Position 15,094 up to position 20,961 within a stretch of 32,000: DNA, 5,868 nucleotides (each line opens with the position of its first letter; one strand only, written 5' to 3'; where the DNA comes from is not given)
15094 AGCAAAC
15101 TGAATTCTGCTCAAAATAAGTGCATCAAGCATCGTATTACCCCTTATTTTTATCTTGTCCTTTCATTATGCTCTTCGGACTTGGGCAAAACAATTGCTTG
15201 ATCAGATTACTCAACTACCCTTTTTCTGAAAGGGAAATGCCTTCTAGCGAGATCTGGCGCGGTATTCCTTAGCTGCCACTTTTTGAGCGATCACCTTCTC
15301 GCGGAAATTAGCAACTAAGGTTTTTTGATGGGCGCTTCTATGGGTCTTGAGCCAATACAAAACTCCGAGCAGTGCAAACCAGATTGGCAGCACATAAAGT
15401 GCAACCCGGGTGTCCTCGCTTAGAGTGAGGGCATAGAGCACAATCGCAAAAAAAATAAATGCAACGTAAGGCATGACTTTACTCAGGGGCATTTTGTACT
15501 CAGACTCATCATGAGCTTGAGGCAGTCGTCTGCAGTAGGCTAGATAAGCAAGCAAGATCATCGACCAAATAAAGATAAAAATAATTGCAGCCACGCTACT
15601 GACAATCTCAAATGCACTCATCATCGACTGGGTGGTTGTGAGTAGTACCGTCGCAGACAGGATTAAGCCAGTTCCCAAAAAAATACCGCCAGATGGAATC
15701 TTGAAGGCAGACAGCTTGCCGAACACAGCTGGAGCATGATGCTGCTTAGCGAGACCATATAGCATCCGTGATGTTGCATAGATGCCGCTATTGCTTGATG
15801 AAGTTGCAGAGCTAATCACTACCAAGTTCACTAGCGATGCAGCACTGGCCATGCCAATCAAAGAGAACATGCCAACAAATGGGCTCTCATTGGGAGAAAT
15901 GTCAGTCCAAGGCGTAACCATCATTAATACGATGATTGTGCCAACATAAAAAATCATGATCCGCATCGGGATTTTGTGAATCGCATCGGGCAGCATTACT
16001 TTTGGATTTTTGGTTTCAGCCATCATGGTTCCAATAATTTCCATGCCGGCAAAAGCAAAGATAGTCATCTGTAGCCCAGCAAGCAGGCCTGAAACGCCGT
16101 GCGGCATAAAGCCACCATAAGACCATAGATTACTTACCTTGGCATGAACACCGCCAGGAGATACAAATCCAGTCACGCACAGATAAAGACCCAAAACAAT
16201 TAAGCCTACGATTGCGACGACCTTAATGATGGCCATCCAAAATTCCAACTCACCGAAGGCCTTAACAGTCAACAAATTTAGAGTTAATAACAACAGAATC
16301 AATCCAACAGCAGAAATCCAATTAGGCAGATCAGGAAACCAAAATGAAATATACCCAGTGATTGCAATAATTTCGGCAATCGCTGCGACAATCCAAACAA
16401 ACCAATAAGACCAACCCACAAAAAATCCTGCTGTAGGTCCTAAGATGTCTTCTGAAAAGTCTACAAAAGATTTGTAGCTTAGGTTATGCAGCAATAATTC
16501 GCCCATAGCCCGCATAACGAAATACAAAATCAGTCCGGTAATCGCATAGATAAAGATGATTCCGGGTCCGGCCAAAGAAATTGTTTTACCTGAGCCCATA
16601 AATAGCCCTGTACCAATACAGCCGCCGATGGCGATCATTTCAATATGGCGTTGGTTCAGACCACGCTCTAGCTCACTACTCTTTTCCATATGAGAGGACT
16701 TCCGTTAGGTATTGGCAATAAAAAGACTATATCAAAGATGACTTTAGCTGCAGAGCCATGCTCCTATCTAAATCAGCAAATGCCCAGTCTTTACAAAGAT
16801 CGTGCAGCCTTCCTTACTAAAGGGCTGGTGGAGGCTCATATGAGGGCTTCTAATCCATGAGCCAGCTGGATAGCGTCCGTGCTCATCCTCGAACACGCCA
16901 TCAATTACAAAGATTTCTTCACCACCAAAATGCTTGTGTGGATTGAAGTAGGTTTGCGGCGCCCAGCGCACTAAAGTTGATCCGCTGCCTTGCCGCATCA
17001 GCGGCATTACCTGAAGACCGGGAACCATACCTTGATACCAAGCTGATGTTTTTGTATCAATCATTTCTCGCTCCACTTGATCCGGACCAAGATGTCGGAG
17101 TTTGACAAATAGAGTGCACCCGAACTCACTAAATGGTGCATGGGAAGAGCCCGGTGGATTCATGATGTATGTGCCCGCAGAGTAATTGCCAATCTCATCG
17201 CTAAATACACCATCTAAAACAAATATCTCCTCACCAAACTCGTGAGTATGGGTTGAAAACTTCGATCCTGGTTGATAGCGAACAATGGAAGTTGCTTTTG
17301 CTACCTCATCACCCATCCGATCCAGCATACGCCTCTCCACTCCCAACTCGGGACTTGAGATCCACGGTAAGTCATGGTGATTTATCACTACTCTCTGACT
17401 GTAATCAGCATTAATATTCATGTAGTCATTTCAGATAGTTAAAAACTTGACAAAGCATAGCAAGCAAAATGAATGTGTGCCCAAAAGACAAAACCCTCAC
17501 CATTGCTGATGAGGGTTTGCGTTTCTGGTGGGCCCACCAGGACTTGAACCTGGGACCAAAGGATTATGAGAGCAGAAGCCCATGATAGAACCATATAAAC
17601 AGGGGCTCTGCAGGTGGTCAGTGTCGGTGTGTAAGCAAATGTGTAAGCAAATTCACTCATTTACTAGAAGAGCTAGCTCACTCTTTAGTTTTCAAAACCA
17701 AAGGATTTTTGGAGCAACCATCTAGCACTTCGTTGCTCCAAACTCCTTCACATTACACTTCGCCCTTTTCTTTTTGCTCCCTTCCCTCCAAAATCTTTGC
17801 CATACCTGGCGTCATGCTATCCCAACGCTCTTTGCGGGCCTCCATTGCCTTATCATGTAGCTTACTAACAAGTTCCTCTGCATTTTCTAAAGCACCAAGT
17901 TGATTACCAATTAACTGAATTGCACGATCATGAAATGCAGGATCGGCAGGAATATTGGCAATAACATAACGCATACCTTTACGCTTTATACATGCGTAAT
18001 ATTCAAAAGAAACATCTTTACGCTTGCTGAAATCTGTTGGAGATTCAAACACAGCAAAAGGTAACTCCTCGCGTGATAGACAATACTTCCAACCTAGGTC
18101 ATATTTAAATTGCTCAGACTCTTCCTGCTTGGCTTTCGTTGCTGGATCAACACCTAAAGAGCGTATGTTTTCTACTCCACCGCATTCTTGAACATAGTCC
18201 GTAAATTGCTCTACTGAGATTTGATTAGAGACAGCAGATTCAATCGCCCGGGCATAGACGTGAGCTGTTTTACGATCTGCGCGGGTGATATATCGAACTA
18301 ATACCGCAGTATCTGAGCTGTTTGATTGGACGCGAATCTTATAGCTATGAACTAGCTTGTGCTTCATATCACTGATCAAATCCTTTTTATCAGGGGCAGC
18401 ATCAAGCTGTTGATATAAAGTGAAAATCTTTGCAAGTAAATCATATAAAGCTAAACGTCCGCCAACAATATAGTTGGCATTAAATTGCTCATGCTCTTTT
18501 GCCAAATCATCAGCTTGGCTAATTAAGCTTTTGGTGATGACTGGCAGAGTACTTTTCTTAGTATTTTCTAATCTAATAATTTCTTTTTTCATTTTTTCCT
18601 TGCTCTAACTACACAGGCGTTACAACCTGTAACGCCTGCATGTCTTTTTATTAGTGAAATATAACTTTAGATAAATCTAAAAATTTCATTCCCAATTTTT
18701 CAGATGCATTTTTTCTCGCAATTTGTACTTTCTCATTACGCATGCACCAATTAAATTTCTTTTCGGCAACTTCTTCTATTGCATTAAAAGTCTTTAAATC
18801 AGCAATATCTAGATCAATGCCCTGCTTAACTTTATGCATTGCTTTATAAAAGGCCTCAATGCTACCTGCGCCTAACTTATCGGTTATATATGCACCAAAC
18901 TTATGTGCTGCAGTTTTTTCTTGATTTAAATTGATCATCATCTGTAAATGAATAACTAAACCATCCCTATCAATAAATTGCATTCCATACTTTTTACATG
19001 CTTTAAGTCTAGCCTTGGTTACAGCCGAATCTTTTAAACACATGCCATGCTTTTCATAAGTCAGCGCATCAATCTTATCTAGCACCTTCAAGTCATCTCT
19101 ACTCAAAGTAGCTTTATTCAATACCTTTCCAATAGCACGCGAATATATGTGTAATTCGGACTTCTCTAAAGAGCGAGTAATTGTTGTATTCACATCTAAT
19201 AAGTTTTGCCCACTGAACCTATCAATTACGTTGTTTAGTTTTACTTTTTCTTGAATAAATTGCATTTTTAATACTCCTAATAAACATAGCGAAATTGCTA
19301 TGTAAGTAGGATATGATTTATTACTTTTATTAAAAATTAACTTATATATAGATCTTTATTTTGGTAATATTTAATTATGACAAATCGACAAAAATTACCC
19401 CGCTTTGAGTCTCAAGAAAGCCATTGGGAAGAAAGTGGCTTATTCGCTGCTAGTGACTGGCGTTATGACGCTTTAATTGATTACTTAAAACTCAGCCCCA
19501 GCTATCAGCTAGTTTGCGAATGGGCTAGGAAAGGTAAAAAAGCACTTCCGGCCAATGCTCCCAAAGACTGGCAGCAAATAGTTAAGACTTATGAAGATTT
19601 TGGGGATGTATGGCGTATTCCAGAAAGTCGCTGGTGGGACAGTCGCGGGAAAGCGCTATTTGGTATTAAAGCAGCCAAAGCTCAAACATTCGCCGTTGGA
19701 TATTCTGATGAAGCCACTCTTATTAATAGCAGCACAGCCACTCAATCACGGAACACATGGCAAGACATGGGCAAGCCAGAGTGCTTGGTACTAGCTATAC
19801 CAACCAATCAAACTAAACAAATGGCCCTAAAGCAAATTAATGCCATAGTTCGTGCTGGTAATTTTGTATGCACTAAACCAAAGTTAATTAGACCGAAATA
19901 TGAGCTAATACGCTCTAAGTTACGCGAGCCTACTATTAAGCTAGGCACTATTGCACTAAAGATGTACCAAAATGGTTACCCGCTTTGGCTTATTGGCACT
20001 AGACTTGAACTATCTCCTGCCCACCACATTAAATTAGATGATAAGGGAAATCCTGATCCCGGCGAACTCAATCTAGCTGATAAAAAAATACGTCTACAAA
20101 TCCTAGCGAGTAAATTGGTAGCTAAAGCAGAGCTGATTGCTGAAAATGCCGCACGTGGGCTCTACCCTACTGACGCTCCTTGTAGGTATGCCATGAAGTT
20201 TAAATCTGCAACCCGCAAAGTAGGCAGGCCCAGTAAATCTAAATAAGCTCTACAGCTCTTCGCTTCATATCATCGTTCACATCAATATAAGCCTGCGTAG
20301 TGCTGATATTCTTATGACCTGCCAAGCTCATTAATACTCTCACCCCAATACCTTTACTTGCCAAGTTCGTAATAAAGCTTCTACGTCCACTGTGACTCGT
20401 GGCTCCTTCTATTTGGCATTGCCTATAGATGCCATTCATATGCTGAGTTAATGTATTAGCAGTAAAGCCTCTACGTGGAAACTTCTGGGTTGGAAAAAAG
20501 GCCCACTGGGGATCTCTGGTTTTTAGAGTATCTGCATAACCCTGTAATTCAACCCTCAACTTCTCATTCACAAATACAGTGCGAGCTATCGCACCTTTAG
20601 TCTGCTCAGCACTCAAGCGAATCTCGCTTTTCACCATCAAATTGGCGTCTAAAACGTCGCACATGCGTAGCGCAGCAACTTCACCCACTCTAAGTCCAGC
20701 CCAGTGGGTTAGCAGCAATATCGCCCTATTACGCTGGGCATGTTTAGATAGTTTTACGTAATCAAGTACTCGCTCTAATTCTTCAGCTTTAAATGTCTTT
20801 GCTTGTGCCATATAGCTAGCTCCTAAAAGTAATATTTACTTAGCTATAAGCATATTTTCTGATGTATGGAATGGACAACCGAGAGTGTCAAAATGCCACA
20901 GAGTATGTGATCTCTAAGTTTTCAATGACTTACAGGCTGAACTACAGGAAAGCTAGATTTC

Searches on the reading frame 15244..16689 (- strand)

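Call 52: search_protein_families(library=pfam, proteins=[window:15244-16689:-], max_evalue=0.001)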
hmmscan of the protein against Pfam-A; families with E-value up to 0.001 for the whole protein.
window:15244-16689:- (481 aa): 2 families
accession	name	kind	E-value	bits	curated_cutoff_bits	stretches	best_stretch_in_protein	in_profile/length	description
PF00324.27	AA_permease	-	2e-100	337.2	24.6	1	15-455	1-467/470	Amino acid permease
PF13520.12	AA_permease_2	-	5.7e-37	128.1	27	1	18-437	8-420/427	Amino acid permease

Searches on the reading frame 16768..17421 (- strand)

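Call 15: search_protein_families(library=pfam, proteins=[window:16768-17421:-], max_evalue=0.01)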
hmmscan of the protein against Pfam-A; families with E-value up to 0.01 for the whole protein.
window:16768-17421:- (217 aa): 3 families
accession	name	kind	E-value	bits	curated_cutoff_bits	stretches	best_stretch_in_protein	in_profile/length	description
PF12973.13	Cupin_7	-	4.4e-66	219.7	27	2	9-111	2-104/105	ChrR Cupin-like domain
PF07883.17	Cupin_2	-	4.7e-08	33.1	27.2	1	46-96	2-56/70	Cupin domain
PF14499.12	DUF4437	-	0.00027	20.6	24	0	6-106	132-241/250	Domain of unknown function (DUF4437)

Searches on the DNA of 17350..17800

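Call 54: search_rna_families(source=window, start=17350, end=17800, threshold=evalue, max_evalue=10, show_alignments=3)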
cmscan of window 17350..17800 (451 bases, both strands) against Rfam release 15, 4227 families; matches with E-value up to 10: 13.
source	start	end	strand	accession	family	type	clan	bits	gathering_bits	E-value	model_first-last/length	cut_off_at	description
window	17528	17608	+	RF04354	Plastid-ycf2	Cis-reg;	-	24.7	65.7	0.0069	1-75/75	no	Plastid-ycf2 5UTR RNA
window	17530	17592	-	RF01684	mascRNA-menRNA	Gene;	-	17.9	42.5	0.54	1-56/56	no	MALAT1-associated small cytoplasmic RNA/MEN beta RNA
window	17529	17592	-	RF00005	tRNA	Gene; tRNA;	CL00001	16.8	29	0.98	1-71/71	no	tRNA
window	17491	17528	-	RF01771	rnk_leader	Cis-reg; leader;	-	16.5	50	4.1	62-100/109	no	Enterobacteria rnk leader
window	17436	17469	+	RF01335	CRISPR-DR22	Gene; CRISPR;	-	15.2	50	1.7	1-36/36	no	CRISPR RNA direct repeat element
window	17467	17545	-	RF03524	mir-3174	Gene; miRNA;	-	14.9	100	4.5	1-87/87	no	mir-3174 microRNA precursor family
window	17701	17748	-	RF04252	mir-8186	Gene; miRNA;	-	13.7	80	6.8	9-52/61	no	mir-8186 microRNA precursor family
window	17666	17740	-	RF02089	CLRN1-AS1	Gene; lncRNA;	-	13.5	48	0.48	1-79/79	no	CLRN1 antisense RNA 1 conserved region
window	17709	17768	+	RF01116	Yfr1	Gene; sRNA;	-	13.1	38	5.8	1-59/59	no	Cyanobacterial functional RNA 1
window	17487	17525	+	RF01044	mir-345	Gene; miRNA;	-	12.9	65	9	1-91/91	no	mir-345 microRNA precursor family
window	17577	17637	+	RF01196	snoZ30a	Gene; snRNA; snoRNA; CD-box;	-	12.8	80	6.7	1-92/92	no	Small nucleolar RNA Z30a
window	17507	17529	+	RF01304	sR5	Gene; snRNA; snoRNA; CD-box;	-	12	40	3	31-53/53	no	Small nucleolar RNA sR5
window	17406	17519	+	RF02503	Atu_C9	Gene; sRNA;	-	10.1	40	2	62-192/192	no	Rhizobiales sRNA Atu_C9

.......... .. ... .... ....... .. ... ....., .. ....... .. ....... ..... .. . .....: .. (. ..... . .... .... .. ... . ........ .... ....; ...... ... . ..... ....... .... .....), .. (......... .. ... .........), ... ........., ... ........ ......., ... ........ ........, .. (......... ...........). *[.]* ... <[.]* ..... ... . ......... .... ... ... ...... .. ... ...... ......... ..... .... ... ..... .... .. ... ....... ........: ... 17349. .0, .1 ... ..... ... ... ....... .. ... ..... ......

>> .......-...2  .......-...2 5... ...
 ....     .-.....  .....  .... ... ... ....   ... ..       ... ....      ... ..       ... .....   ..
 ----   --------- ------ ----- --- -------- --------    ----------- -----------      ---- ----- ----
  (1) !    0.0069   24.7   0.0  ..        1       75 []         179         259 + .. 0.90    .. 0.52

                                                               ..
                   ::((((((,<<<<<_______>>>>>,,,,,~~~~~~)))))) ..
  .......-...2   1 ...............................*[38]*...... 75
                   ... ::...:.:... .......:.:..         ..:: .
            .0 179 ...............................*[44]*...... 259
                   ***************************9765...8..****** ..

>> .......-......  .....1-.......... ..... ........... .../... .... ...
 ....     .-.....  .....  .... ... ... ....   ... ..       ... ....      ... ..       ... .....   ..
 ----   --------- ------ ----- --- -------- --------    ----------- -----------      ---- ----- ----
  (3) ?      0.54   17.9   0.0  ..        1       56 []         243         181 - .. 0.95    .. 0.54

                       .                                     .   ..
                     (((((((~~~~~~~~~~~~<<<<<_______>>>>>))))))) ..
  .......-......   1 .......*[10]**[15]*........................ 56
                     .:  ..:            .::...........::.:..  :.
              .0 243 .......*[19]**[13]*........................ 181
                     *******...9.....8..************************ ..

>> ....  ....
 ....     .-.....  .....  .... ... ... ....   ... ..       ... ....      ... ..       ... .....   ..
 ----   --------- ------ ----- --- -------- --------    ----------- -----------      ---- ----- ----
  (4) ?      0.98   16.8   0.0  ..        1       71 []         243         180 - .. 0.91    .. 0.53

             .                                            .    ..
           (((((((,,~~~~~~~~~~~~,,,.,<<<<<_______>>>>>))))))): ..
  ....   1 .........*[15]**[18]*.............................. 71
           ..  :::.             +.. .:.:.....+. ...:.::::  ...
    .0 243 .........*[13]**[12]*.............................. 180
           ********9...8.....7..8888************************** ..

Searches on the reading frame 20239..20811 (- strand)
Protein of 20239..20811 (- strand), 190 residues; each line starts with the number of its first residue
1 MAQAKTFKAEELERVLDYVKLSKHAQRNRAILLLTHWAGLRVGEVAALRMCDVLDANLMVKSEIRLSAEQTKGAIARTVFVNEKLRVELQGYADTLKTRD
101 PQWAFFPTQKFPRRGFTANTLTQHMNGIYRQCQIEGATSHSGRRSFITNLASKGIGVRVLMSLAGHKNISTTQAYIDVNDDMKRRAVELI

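Call 15: search_protein_families(library=pfam, proteins=[window:20239-20811:-], max_evalue=0.01)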
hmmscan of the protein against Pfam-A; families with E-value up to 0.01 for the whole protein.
window:20239-20811:- (190 aa): 1 family
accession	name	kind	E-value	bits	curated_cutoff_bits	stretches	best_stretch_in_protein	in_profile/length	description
PF00589.27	Phage_integrase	-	1.2e-22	80.9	27.1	1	6-180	2-170/172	Phage integrase family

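Call 59: search_protein_families(library=padloc, proteins=[window:20239-20811:-], max_evalue=0.01)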
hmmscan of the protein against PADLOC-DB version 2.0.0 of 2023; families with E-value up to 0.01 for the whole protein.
window:20239-20811:- (190 aa): 0 families

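Call 60: search_protein_families(library=phrogs, proteins=[window:20239-20811:-], max_evalue=0.01)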
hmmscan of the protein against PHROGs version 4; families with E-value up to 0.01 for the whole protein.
window:20239-20811:- (190 aa): 6 families
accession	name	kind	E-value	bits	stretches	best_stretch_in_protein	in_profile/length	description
phrog_216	-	integration and excision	6.8e-40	138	1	3-189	52-235/301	integrase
phrog_1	-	integration and excision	4.1e-27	96.7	1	7-189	271-446/611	integrase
phrog_23271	-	unknown function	1.4e-05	25.9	1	138-182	10-54/67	-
phrog_7269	-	integration and excision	9.3e-05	23.3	1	120-187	12-78/89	integrase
phrog_7685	-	integration and excision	0.00022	21.9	1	134-190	178-235/240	integrase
phrog_9208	-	integration and excision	0.0056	17.6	0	136-182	187-233/241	integrase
